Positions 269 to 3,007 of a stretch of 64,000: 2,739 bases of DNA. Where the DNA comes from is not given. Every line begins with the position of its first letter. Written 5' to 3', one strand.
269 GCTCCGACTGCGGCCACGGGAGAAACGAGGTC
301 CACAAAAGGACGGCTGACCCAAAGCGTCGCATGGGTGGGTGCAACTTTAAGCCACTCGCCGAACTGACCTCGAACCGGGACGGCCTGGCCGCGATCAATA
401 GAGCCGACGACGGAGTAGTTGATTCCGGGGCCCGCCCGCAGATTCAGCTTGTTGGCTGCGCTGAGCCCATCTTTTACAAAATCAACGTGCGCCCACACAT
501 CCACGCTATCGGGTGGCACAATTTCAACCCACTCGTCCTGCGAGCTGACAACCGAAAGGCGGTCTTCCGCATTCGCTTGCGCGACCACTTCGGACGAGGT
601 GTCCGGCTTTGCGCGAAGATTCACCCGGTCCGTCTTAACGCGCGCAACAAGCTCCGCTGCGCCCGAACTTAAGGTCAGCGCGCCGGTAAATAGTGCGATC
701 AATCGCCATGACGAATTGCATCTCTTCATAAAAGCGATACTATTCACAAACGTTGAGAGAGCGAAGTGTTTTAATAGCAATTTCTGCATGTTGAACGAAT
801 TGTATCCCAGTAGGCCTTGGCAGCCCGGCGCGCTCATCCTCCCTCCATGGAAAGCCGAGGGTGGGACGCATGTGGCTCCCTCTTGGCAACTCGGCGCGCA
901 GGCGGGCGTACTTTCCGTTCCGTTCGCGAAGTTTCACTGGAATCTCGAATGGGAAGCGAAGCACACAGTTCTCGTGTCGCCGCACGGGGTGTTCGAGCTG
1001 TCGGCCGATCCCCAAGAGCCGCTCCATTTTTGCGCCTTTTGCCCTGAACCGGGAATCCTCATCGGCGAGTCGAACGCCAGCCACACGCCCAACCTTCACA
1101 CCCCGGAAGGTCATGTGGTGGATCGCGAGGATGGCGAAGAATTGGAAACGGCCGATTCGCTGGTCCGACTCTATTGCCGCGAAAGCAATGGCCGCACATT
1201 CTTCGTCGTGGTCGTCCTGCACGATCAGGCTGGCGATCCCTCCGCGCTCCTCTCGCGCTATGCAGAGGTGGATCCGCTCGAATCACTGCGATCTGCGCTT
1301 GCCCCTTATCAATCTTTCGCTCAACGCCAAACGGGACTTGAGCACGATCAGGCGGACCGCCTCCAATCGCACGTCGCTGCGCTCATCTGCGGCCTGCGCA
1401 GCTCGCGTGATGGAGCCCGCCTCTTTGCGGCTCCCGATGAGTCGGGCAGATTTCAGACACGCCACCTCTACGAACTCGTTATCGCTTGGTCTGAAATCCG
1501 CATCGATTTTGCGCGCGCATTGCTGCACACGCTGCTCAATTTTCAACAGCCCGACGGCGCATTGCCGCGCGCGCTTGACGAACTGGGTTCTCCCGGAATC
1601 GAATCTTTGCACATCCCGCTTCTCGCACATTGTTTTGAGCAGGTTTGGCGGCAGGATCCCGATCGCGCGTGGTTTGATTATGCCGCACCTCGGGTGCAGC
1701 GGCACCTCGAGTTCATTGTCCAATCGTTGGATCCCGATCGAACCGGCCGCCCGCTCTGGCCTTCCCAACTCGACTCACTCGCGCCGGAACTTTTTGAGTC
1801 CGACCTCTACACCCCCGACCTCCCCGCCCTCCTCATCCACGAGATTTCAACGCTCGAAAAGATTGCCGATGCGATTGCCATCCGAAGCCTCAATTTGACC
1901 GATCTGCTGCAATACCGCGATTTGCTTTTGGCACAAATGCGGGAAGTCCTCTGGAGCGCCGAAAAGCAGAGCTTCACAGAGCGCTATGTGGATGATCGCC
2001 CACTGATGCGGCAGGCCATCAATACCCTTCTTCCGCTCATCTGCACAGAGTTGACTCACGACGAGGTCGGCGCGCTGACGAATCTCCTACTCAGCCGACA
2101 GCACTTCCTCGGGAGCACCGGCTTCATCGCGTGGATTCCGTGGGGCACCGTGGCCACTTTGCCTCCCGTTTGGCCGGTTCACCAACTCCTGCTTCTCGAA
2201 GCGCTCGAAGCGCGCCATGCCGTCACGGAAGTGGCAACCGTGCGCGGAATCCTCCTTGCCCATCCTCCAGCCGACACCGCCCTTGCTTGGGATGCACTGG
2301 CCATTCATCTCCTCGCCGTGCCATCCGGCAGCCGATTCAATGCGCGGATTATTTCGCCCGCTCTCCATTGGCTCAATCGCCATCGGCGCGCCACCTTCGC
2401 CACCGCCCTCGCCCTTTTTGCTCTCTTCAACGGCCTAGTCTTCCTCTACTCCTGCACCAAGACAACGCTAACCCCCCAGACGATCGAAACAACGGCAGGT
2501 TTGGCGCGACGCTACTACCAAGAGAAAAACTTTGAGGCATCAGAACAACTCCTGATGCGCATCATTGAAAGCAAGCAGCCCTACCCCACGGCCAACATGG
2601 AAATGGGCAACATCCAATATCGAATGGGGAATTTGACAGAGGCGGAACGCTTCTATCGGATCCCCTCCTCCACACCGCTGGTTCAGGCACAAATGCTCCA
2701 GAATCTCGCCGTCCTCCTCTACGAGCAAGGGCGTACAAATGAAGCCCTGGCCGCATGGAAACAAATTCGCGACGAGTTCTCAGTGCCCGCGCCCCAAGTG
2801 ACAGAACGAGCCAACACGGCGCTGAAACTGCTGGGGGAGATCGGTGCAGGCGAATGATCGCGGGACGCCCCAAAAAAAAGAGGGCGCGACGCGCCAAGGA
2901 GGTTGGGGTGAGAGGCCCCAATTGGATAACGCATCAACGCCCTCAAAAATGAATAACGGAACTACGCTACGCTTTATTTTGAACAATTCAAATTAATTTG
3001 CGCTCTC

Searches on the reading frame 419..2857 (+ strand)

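Call 44: search_protein_families(library=pfam, proteins=[window:419-2857:+], max_evalue=0.00001)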
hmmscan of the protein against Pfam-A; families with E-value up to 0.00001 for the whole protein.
window:419-2857:+ (812 aa): 4 families
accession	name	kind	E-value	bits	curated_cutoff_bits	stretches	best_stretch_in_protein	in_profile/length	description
PF22422.2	MGH1-like_GH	-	8.3e-08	32.6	27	0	464-568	171-275/356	Mannosylglycerate hydrolase MGH1-like glycoside hydrolase domain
PF13424.12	TPR_12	-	2.8e-06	27.8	30.1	0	757-779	45-67/77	Tetratricopeptide repeat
PF07719.23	TPR_2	-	6.9e-06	26.2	27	0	760-782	4-26/34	Tetratricopeptide repeat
PF13374.12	TPR_10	-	7.3e-06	26.3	27.5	0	757-781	2-26/42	Tetratricopeptide repeat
